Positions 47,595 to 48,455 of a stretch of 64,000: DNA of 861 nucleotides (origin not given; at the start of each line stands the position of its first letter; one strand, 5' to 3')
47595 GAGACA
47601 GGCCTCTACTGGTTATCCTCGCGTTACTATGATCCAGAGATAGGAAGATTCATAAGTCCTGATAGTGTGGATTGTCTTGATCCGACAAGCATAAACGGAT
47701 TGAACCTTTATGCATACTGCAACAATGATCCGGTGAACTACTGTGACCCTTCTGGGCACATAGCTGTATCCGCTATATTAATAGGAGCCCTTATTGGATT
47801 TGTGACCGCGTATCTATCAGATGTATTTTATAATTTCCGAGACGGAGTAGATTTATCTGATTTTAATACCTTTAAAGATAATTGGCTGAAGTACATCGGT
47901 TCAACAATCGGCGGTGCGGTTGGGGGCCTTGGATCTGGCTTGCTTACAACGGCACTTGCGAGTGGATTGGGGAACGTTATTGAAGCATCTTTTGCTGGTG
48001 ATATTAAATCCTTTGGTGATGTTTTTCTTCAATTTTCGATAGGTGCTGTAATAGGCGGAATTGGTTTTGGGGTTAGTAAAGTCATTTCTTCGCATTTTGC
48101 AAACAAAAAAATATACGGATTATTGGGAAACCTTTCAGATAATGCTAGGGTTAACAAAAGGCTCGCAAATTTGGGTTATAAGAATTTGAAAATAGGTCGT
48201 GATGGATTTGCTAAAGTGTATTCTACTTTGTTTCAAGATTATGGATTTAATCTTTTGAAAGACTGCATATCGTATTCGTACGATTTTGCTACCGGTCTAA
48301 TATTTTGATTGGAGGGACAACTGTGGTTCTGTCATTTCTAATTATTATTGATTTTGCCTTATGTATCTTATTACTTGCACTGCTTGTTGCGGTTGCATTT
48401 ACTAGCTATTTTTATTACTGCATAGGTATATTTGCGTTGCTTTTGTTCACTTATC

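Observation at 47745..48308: RHS tip is a glycine-zipper multi-helix membrane domain, not an enzyme-like toxin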

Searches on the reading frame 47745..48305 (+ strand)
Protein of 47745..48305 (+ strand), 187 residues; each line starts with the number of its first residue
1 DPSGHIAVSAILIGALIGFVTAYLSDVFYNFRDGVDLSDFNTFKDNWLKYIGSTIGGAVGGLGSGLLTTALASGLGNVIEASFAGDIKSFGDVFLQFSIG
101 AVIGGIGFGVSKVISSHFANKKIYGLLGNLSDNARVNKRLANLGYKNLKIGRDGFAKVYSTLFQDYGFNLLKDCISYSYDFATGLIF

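Call 3: search_protein_families(library=pfam, proteins=[window:47745-48305:+], max_evalue=1)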
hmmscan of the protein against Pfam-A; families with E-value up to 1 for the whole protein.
window:47745-48305:+ (187 aa): 2 families
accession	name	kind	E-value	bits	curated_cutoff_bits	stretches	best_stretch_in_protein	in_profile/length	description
PF09154.16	Alpha-amy_C_pro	-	0.024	15.1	21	1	111-138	13-40/57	Alpha-amylase C-terminal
PF13726.12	Na_H_antiport_2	-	0.24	12.1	29.8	0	51-80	26-55/87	Na+-H+ antiporter family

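Call 4: search_protein_families(library=ncbifam, proteins=[window:47745-48305:+], max_evalue=1)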
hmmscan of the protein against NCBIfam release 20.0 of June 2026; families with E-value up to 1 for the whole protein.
window:47745-48305:+ (187 aa): 2 families
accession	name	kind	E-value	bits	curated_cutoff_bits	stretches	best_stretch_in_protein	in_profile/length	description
NF037976.1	gtrA_1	subfamily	0.16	12.1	50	0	8-33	34-59/126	GtrA family protein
TIGR00879.1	SP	subfamily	0.4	9.2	237.8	1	53-120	112-181/510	sugar porter family MFS transporter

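Call 5: find_homologous_proteins(query=window:47760-48305:+, max_evalue=0.001)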
Query window:47760-48305:+ (182 aa): 6 proteins with E <= 0.001 among 1142 candidates.
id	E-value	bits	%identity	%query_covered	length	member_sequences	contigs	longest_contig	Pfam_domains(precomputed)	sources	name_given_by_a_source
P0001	1.4e-65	239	62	100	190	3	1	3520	-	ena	-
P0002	6.2e-64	233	60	99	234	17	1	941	-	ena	-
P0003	1.6e-63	232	60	99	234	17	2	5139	-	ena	-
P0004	1.1e-61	226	59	99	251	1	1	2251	-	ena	-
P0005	3.4e-60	221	55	99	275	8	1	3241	PF25023.2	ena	-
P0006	1.5e-48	183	48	99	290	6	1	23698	PF25023.2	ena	-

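Call 6: search_solved_structures(query=window:47760-48305:+, max_evalue=10)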
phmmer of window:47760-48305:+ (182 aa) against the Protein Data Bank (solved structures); distinct sequences matched with E-value up to 10: 1.
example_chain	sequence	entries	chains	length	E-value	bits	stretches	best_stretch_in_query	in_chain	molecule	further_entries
8vu3_L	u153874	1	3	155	0.48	13.6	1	49-104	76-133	Photosystem I reaction center subunit XI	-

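Call 8: find_encoding_contigs(protein=P0006, flank=10000, max_places=3)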
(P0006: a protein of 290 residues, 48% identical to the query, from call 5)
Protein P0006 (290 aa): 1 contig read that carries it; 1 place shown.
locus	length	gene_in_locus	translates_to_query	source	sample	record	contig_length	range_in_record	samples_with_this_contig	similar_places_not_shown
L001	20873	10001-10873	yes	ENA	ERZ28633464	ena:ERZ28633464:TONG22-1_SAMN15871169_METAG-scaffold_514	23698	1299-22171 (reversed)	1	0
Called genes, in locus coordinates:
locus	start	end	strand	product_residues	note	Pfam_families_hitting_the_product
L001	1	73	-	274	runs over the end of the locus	-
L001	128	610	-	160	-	-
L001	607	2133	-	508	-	PF16510:P22_portal (weak)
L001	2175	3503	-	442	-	PF04466:Terminase_3, PF03237:Terminase_6N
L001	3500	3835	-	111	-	-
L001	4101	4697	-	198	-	-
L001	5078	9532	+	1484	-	PF05593:RHS_repeat (faint)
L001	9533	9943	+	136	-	-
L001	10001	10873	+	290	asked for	PF25023:TEN_YD-shell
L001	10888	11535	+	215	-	-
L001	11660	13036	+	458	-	PF05593:RHS_repeat (faint)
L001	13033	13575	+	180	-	PF20197:DUF6560 (weak)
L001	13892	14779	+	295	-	PF25023:TEN_YD-shell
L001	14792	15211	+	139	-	-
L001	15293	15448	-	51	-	-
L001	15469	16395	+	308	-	PF25023:TEN_YD-shell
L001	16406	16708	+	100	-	-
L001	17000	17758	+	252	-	PF25023:TEN_YD-shell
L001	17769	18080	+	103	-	PF15569:Imm40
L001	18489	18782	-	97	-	PF06949:DUF1292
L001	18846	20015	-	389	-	PF04055:Radical_SAM, PF06969:HemN_C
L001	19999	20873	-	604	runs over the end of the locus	PF00009:GTP_EFTU, PF03144:GTP_EFTU_D2, PF00679:EFG_C, PF06421:LepA_C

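Call 9: find_encoding_contigs(protein=P0003, flank=6000, max_places=3)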
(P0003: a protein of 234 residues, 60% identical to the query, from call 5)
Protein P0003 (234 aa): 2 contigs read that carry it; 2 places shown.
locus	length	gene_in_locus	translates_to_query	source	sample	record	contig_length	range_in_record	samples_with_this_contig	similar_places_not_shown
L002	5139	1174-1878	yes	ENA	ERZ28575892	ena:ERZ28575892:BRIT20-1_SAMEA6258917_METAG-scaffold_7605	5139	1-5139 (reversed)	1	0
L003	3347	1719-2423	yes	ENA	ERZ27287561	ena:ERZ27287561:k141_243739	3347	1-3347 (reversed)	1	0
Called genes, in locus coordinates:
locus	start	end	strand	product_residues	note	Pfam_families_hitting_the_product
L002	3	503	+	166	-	?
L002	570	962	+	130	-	-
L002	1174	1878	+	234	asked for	-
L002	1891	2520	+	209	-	-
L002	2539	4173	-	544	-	PF10088:DUF2326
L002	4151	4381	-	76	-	PF20292:MC7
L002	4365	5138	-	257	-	?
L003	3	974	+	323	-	?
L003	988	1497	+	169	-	-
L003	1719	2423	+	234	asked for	-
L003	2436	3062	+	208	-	-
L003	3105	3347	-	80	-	?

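Call 11: find_encoding_contigs(protein=P0005, flank=6000, max_places=3)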
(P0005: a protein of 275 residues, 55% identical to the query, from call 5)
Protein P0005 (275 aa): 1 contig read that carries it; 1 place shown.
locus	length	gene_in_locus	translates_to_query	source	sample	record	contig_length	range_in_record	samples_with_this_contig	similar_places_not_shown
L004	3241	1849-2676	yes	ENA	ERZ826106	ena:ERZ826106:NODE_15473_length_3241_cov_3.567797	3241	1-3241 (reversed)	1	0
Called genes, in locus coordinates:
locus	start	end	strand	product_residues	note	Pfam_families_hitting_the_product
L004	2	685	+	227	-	?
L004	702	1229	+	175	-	-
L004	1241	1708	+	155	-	-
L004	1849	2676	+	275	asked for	PF25023:TEN_YD-shell (weak)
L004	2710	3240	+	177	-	?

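Call 12: find_encoding_contigs(protein=P0001, flank=6000, max_places=3)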
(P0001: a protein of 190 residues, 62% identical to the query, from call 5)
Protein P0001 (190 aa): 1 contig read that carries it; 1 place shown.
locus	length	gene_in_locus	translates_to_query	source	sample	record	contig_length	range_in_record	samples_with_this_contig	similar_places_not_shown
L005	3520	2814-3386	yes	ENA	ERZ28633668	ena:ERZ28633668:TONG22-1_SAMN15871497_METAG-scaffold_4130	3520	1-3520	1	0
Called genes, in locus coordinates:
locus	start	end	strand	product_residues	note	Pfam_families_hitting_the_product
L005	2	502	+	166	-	?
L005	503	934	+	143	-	-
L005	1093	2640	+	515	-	PF00239:Resolvase, PF07508:Recombinase, PF13408:Zn_ribbon_recom (weak), PF14287:DUF4368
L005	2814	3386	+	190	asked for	-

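Call 20: find_related_loci(query=A3, collection=genome_contigs, flank=10000)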
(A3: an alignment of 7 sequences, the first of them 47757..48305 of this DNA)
Query A3 (183 aa) in genome_contigs; peptide patterns used: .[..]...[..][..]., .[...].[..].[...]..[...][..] (x = any residue, [..] = any of these).
197 stretches matched a pattern; 4 encode a relative of the query (tblastn E <= 1e-3); 4 distinct loci.
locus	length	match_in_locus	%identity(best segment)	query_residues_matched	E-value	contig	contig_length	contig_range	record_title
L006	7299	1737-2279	60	3-183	8e-64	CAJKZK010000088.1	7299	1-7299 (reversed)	MAG TPA_asm: uncultured Firmicutes bacterium isolate SRR5519172-bin.28 genome assembly, contig: NODE_3966_length_7299_co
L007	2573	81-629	58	1-183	2e-56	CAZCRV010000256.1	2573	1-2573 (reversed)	MAG TPA_asm: uncultured Clostridium sp. isolate SRP315200_co1_677 genome assembly, contig: NODE_108168_length_2573_cov_7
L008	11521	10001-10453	55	32-183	6e-49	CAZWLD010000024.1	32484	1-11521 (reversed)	MAG TPA_asm: uncultured Anaeroplasmatales bacterium isolate binchicken_co370_319 genome assembly, contig: NODE_1569_leng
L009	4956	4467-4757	45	87-183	3e-25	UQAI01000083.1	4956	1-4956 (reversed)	uncultured Mollicutes bacterium isolate UMGS75 genome assembly, contig: NODE_2500_length_4956_cov_8.506223, whole genome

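Call 25: predict_structure(alignment_id=A3)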
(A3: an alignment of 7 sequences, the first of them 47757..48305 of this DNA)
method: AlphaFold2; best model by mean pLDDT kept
length: 183 residues; sequences in the alignment: 7
mean_pLDDT: 38.4   pTM: 0.28
mean pLDDT of the five models: 38.4, 37.6, 37.0, 36.7, 32.8
residues with pLDDT >= 90: 0; 70-90: 0; 50-70: 14; < 50: 169
segments of 3 or more residues with pLDDT < 50: 1-8, 10-12, 14-16, 22-40, 42-137, 145-147, 149-183
pLDDT, mean of each block of 10 residues (from residue 1): 47 49 42 42 46 44 34 32 34 32 32 29 34 48 50 42 34 27 26
secondary structure, 60 per line:
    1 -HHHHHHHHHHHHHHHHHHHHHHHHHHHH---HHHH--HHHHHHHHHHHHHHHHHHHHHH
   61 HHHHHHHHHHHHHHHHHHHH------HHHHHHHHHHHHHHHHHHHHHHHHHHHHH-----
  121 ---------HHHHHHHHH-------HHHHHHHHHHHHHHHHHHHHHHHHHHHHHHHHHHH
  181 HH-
elements in order: H2-29 H33-36 H39-80 H87-115 H130-138 H146-182

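Call 27: search_protein_representatives(alignment_id=A3)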
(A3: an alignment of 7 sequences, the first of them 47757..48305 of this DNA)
Query: 7 sequences, 183 profile positions. Proteins with E-value up to 0.001 (for the whole library): 150; up to 1e-10: 71; up to 1e-30: 17. The best 150 are listed.
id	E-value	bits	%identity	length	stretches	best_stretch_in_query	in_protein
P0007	1.9e-90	317.9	-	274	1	1-183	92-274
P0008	1.1e-88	312.1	-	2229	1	1-183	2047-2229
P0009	6.1e-66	238.0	-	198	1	4-183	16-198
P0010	2.6e-58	213.1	-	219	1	1-183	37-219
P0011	5.3e-52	192.6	-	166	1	19-182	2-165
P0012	6.7e-46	172.7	-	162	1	48-183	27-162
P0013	1.2e-44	168.6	-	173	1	1-122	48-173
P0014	3.9e-43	163.7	-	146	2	78-183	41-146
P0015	1.9e-37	145.2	-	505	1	7-181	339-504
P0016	3.3e-36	141.1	-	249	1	1-133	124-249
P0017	4.5e-35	137.4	-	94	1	90-183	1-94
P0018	4.7e-35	137.4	-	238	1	6-183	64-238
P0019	1.6e-34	135.6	-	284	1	41-181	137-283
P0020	3.4e-34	134.6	-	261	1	8-181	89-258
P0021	2.4e-33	131.8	-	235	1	37-183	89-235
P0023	8.8e-31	123.4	-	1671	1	6-182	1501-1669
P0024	1.4e-30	122.8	-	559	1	2-179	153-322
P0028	8.7e-28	113.7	-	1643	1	6-182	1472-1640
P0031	3.1e-25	105.4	-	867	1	45-182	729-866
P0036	1.1e-23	100.3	-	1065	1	6-182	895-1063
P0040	1.5e-21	93.4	-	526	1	7-162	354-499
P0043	7.9e-21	91.0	-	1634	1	5-181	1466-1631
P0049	1.1e-18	84.0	-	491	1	8-112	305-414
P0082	2.4e-10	56.8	-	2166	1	4-113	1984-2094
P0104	6.1e-08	49.0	-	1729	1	1-158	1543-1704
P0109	2.0e-07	47.3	-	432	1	6-112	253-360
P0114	7.4e-07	45.5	-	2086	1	3-113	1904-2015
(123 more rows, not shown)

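Call 28: search_protein_families(library=pfam, proteins=[P0008, P0015, P0023, P0024, P0028, P0031, P0036, P0040, P0049], max_evalue=0.01)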
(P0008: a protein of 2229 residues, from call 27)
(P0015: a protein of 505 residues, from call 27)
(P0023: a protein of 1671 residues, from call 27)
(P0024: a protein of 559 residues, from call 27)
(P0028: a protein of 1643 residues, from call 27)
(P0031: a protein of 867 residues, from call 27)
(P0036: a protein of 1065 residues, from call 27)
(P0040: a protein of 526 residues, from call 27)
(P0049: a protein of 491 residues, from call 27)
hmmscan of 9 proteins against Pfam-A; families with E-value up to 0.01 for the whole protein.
P0008 (2229 aa): 2 families
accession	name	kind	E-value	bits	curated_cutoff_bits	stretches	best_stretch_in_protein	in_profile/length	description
PF05593.20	RHS_repeat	-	3.1e-24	85.2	22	0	922-952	1-31/38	RHS Repeat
PF13385.13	Laminin_G_3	-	5.1e-08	33.6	27.6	1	1553-1669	16-136/151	Concanavalin A-like lectin/glucanases superfamily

P0015 (505 aa): 1 family
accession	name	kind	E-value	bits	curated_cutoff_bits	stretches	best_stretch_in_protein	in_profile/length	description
PF05593.20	RHS_repeat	-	4.5e-11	43.3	22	1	28-57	2-31/38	RHS Repeat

P0023 (1671 aa): 0 families

P0024 (559 aa): 0 families

P0028 (1643 aa): 1 family
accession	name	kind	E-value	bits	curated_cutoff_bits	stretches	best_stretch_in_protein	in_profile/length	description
PF05593.20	RHS_repeat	-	1.6e-06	28.8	22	0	1161-1204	1-38/38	RHS Repeat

P0031 (867 aa): 0 families

P0036 (1065 aa): 3 families
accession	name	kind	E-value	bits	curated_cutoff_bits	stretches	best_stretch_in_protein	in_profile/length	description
PF05593.20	RHS_repeat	-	4.4e-08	33.8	22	0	35-64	1-30/38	RHS Repeat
PF02210.31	Laminin_G_2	-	0.00021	22.2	22.9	0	437-525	8-112/126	Laminin G domain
PF13385.13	Laminin_G_3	-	0.00049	20.7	27.6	0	201-259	41-98/151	Concanavalin A-like lectin/glucanases superfamily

P0040 (526 aa): 2 families
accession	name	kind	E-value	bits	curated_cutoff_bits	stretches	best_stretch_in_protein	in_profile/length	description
PF05593.20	RHS_repeat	-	1e-16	61.3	22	2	32-53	10-31/38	RHS Repeat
PF04893.22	Yip1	-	0.0066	16.8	28.6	0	342-439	16-112/173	Yip1 domain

P0049 (491 aa): 0 families

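Call 35: search_solved_structures(query=A3, max_evalue=10, show_alignments=2)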
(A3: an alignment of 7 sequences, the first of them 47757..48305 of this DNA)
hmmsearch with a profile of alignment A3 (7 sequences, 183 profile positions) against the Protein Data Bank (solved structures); distinct sequences matched with E-value up to 10: 8.
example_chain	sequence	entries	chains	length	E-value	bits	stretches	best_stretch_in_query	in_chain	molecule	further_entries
9g36_A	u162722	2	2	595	0.0065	19.5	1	59-125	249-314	Mycobactin import ATP-binding/permease protein IrtA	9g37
9fw3_A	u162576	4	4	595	0.0066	19.5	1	59-125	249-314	Mycobactin import ATP-binding/permease protein IrtA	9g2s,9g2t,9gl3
9g2v_A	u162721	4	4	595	0.0066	19.5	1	59-125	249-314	Mycobactin import ATP-binding/permease protein IrtA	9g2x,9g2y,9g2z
9g2p_A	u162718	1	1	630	0.0073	19.3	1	59-125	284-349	Mycobactin import ATP-binding/permease protein IrtA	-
9g2k_A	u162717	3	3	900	0.013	18.6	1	59-125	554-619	Mycobactin import ATP-binding/permease protein IrtA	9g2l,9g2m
9fxc_A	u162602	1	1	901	0.013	18.6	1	59-125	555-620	Mycobactin import ATP-binding/permease protein IrtA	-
6tej_A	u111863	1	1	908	0.013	18.6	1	59-125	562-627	Drug ABC transporter ATP-binding protein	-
4mnd_A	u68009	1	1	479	0.26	14.3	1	28-98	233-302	CTP L-myo-inositol-1-phosphate cytidylyltransferase/CDP-L-myo-inositol myo-inositolphospho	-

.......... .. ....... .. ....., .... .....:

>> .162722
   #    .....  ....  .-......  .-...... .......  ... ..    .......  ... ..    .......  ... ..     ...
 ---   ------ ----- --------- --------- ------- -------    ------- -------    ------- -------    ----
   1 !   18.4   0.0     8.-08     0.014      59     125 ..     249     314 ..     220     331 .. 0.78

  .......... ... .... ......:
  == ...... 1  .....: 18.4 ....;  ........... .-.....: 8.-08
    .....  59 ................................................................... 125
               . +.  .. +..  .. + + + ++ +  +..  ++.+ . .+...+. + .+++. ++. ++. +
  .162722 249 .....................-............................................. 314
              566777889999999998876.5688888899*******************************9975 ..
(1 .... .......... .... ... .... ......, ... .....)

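Call 44: search_solved_structures(query=A4, max_evalue=10, show_alignments=3)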
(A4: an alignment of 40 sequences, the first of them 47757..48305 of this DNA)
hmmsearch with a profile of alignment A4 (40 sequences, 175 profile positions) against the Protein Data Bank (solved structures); distinct sequences matched with E-value up to 10: 12.
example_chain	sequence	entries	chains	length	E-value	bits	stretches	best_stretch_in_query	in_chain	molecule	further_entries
5aex_A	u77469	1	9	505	0.079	16.2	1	2-68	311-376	AMMONIUM TRANSPORTER MEP2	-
6gv5_A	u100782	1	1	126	0.29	14.3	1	107-164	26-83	Hyperosmolarity resistance protein Emb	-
8vu3_L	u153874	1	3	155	0.39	13.9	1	40-95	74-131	Photosystem I reaction center subunit XI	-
9kc5_L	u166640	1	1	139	0.42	13.8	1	3-53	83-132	Photosystem I reaction center subunit XI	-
4nm9_A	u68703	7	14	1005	0.5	13.6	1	32-77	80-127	Proline dehydrogenase and Delta-1-pyrroline-5-carboxylate dehydrogenase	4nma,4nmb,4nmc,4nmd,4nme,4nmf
7na0_A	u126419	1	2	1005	0.5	13.6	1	32-77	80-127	Bifunctional protein PutA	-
7umq_J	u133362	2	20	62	0.64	13.2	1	19-60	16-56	Major prion protein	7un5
6hqb_L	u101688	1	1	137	1.2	12.3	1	43-95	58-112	Photosystem I reaction center subunit XI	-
6uur_A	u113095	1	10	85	1.4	12.1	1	22-60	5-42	Major prion protein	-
6fnv_A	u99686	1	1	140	1.5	12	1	21-60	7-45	Major prion protein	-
5oy0_0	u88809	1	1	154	2.6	11.2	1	43-95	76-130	Photosystem I reaction center subunit XI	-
4l6v_L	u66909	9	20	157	2.6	11.2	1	43-95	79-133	Photosystem I reaction center subunit XI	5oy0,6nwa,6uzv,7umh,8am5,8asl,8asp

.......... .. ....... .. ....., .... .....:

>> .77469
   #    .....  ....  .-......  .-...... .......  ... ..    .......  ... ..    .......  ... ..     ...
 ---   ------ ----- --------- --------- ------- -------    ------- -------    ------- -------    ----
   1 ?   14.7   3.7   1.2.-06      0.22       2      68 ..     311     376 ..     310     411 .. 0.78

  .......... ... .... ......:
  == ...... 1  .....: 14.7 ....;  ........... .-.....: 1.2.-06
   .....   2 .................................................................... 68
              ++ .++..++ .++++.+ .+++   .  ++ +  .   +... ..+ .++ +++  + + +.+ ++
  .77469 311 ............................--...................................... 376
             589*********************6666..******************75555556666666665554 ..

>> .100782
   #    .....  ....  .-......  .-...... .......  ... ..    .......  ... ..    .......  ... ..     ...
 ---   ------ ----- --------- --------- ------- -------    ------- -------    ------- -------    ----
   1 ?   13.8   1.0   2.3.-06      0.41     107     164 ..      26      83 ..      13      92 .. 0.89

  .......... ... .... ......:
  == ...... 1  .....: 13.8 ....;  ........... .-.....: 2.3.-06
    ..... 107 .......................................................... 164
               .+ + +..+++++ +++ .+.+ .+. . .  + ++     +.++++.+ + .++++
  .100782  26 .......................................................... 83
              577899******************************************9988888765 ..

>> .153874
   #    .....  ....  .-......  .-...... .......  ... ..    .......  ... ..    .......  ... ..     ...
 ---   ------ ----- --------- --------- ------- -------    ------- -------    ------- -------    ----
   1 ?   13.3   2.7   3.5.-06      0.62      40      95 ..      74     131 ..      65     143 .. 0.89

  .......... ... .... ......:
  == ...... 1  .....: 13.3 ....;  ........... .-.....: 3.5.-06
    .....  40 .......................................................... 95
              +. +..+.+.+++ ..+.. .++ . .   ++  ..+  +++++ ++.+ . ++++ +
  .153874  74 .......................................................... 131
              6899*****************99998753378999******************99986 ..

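Call 45: search_protein_families(library=pfam, alignment_id=A4, max_evalue=0.1)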
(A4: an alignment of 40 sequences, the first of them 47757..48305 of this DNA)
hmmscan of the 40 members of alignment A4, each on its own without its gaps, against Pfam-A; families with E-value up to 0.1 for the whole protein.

A. member 1, window:47757-48305:+ (183 aa): 1 family
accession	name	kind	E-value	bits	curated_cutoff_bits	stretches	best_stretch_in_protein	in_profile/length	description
PF09154.16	Alpha-amy_C_pro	-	0.023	15.2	21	1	107-134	13-40/57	Alpha-amylase C-terminal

B. families by the number of members that match (of 40 scanned): 11 families
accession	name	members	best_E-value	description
PF09154.16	Alpha-amy_C_pro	4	0.0024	Alpha-amylase C-terminal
PF00909.26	Ammonium_transp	1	0.0031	Ammonium Transporter Family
PF04893.22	Yip1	1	0.0064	Yip1 domain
PF20153.4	DUF6535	1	0.017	Family of unknown function (DUF6535)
PF13197.11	DUF4013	1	0.019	Protein of unknown function (DUF4013)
PF04450.18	BSP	1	0.041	Peptidase of plants and bacteria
PF13346.12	ABC2_membrane_5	1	0.049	ABC-2 family transporter protein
PF04830.18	DUF637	1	0.05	Possible hemagglutinin (DUF637)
PF02687.27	FtsX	1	0.052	FtsX-like permease C-terminal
PF01634.23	HisG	1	0.075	ATP phosphoribosyltransferase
PF13151.12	DUF3990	1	0.085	Protein of unknown function (DUF3990)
